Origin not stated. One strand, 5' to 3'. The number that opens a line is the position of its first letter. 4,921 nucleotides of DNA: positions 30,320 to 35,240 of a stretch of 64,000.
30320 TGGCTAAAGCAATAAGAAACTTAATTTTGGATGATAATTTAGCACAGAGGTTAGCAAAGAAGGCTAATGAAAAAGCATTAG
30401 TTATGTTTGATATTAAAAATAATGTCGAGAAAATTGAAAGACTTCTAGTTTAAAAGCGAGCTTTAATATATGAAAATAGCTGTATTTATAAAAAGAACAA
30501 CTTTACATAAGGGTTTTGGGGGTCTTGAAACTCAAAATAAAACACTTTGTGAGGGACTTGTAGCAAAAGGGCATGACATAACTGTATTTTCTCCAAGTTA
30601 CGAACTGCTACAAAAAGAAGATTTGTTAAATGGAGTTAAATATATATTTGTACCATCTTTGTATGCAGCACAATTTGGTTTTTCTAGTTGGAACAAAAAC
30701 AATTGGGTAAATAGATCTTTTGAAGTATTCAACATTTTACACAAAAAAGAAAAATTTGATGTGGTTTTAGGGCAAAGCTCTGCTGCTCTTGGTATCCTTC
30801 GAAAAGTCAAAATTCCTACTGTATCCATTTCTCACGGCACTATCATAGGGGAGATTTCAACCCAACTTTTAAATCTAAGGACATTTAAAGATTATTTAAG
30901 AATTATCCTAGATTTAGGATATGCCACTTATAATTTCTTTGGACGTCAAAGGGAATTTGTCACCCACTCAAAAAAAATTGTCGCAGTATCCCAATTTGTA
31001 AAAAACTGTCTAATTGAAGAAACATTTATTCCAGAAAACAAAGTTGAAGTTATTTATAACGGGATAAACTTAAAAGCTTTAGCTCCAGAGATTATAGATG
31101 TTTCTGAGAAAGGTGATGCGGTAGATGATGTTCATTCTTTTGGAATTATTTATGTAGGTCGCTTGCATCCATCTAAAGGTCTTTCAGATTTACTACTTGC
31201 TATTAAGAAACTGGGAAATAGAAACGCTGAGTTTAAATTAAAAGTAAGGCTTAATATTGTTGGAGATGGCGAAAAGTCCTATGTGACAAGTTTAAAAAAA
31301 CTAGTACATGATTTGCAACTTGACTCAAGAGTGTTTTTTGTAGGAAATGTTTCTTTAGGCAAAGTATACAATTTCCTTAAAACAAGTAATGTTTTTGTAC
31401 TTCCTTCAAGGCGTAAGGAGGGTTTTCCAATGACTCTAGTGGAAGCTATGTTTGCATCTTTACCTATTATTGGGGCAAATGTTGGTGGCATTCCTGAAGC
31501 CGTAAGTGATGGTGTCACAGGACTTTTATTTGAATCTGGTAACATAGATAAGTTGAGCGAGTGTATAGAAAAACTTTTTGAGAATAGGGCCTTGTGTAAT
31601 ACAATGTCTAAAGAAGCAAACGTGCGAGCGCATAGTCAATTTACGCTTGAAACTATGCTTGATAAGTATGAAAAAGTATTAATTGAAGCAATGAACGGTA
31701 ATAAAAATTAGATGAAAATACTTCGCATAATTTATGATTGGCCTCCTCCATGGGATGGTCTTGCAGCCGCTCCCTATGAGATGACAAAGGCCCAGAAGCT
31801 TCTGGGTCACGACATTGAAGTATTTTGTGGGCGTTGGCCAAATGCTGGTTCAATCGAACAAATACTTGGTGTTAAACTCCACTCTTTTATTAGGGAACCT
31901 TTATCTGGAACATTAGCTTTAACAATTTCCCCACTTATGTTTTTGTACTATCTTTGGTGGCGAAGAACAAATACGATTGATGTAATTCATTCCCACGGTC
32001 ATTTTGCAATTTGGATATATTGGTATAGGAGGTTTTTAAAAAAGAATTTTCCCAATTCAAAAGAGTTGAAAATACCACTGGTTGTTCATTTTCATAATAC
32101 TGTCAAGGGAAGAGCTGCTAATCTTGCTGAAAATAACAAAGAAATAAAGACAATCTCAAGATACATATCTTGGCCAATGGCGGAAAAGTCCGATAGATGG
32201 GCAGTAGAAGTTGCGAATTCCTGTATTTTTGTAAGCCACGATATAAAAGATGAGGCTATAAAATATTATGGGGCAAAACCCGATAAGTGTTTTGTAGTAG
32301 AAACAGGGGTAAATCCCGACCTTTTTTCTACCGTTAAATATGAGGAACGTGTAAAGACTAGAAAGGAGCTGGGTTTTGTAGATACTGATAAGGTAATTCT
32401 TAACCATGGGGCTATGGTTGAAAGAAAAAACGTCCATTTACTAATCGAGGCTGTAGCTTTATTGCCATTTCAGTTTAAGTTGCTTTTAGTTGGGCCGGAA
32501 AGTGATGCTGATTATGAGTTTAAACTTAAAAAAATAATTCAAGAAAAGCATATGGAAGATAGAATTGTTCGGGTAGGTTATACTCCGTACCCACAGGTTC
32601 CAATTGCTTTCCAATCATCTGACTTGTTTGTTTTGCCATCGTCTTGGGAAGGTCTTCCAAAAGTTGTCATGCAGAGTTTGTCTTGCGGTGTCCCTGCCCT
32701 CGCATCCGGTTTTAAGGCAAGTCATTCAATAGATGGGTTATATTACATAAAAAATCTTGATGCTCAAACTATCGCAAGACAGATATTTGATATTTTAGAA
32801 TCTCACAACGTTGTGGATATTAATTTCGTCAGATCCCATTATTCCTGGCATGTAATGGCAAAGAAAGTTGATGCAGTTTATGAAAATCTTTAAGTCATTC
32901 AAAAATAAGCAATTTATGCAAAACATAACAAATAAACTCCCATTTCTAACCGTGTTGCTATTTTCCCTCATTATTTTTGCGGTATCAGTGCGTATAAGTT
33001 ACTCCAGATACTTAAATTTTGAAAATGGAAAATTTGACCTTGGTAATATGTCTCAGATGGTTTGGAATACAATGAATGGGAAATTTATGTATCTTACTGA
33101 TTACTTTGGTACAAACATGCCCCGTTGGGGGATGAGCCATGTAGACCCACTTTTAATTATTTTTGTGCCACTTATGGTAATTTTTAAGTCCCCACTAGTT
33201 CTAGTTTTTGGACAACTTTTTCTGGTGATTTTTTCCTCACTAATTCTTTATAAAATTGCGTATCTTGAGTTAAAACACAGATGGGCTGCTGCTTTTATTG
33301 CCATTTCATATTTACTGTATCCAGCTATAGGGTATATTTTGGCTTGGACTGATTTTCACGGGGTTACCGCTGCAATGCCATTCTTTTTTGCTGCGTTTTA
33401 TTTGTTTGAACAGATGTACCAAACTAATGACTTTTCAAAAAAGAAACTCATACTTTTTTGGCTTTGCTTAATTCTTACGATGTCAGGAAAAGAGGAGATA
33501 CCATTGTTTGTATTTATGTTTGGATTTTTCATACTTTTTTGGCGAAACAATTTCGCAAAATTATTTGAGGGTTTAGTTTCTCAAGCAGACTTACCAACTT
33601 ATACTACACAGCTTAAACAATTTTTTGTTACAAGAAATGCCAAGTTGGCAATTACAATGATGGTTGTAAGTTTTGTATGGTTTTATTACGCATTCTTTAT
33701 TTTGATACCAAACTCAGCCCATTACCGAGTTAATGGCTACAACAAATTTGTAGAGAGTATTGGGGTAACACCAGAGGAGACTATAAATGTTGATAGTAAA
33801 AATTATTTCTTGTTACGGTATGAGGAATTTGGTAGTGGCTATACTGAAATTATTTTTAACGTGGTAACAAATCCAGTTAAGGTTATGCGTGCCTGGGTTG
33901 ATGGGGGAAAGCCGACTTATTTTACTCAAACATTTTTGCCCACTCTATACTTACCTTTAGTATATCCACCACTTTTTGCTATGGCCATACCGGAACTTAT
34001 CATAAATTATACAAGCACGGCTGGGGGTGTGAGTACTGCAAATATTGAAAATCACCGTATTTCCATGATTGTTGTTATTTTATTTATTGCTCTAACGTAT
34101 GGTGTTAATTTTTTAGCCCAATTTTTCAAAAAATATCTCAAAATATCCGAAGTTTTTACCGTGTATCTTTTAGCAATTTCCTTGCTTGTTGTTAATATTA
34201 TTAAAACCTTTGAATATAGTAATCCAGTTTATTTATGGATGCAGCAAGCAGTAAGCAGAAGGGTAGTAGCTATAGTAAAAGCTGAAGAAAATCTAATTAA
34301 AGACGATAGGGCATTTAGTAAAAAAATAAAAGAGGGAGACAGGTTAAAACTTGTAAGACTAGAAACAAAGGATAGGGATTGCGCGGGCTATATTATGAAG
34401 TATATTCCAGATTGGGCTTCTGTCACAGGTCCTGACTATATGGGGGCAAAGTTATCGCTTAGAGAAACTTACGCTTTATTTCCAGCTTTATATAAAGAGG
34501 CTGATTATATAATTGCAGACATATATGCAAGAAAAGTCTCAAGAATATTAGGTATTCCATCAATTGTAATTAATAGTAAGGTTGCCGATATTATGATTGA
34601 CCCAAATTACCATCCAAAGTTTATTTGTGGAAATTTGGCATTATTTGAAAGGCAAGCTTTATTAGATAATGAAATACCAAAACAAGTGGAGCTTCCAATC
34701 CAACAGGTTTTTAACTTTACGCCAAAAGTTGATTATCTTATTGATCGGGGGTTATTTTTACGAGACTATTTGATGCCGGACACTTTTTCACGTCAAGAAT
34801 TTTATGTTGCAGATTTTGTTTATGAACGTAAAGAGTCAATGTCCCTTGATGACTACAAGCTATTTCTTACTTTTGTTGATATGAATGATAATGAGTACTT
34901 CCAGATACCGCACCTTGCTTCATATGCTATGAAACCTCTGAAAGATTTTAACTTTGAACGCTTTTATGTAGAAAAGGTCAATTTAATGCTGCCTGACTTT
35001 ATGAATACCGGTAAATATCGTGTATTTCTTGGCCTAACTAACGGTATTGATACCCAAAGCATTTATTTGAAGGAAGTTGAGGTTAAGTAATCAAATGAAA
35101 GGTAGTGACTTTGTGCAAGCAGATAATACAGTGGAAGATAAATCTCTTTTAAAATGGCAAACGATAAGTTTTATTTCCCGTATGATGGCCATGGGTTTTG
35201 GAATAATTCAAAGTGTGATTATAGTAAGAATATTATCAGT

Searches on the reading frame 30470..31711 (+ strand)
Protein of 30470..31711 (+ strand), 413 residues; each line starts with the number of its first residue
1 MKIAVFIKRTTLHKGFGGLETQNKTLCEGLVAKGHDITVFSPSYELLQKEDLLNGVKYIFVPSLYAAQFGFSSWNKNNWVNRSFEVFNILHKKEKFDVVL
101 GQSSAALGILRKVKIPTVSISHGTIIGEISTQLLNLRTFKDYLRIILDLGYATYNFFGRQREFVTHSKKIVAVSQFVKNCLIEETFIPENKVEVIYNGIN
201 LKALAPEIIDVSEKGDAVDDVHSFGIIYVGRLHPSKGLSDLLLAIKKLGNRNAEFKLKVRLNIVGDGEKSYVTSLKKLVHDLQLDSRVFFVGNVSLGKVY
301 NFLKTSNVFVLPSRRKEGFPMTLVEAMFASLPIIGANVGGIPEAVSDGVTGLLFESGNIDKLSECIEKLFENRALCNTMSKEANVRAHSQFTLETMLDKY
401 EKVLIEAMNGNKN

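Call 10: search_protein_families(library=pfam, proteins=[window:30470-31711:+], max_evalue=0.01)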
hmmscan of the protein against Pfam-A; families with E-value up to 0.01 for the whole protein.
window:30470-31711:+ (413 aa): 6 families
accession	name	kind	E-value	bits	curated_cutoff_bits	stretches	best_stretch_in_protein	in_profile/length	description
PF00534.26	Glycos_transf_1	-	1.8e-38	132.2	26.4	1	226-383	18-169/172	Glycosyl transferases group 1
PF13692.12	Glyco_trans_1_4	-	5.4e-33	114.7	27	1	225-372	3-142/142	Glycosyl transferases group 1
PF13439.12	Glyco_transf_4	-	2.1e-21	77.1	28.5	1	16-202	1-169/170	Glycosyltransferase Family 4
PF20706.3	GT4-conflict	-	3.7e-09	36.5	26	1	216-350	190-325/385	Family 4 Glycosyltransferase in conflict systems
PF13579.12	Glyco_trans_4_4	-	2.6e-08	34.8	29.7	1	17-198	1-158/158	Glycosyl transferase 4-like domain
PF13524.12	Glyco_trans_1_2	-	0.00035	21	25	1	258-399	14-141/144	Glycosyl transferase-like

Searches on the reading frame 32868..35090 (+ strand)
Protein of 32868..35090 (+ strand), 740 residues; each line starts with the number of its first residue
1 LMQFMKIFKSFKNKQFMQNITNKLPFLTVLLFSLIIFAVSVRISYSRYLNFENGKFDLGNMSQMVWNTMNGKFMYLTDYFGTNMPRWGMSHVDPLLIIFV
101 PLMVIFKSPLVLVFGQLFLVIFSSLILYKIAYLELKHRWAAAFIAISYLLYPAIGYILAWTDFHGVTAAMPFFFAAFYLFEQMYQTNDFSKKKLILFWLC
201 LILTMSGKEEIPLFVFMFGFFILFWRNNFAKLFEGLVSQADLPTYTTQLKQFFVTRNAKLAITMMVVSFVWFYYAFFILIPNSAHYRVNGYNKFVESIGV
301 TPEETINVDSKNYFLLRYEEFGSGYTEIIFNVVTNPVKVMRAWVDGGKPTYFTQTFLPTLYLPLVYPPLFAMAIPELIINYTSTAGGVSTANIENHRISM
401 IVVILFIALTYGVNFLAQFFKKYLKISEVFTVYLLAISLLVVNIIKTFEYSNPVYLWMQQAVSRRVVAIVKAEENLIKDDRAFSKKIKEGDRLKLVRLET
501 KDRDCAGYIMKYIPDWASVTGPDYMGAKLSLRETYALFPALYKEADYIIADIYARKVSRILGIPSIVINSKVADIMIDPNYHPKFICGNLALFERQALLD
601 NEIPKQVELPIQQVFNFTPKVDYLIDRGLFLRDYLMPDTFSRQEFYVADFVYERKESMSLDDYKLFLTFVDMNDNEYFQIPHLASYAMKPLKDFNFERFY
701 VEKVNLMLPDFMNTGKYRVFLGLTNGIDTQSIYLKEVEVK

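Call 5: search_protein_families(library=pfam, proteins=[window:32868-35090:+], max_evalue=0.01)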
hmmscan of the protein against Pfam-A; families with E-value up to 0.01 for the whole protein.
window:32868-35090:+ (740 aa): 1 family
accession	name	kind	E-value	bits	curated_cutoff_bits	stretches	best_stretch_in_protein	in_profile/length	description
PF09852.15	DUF2079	-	2.6e-31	109.6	28.2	1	48-471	2-376/459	Predicted membrane protein (DUF2079)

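Call 13: search_protein_families(library=ncbifam, proteins=[window:32868-35090:+], max_evalue=0.1)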
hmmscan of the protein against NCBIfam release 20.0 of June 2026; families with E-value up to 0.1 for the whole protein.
window:32868-35090:+ (740 aa): 0 families
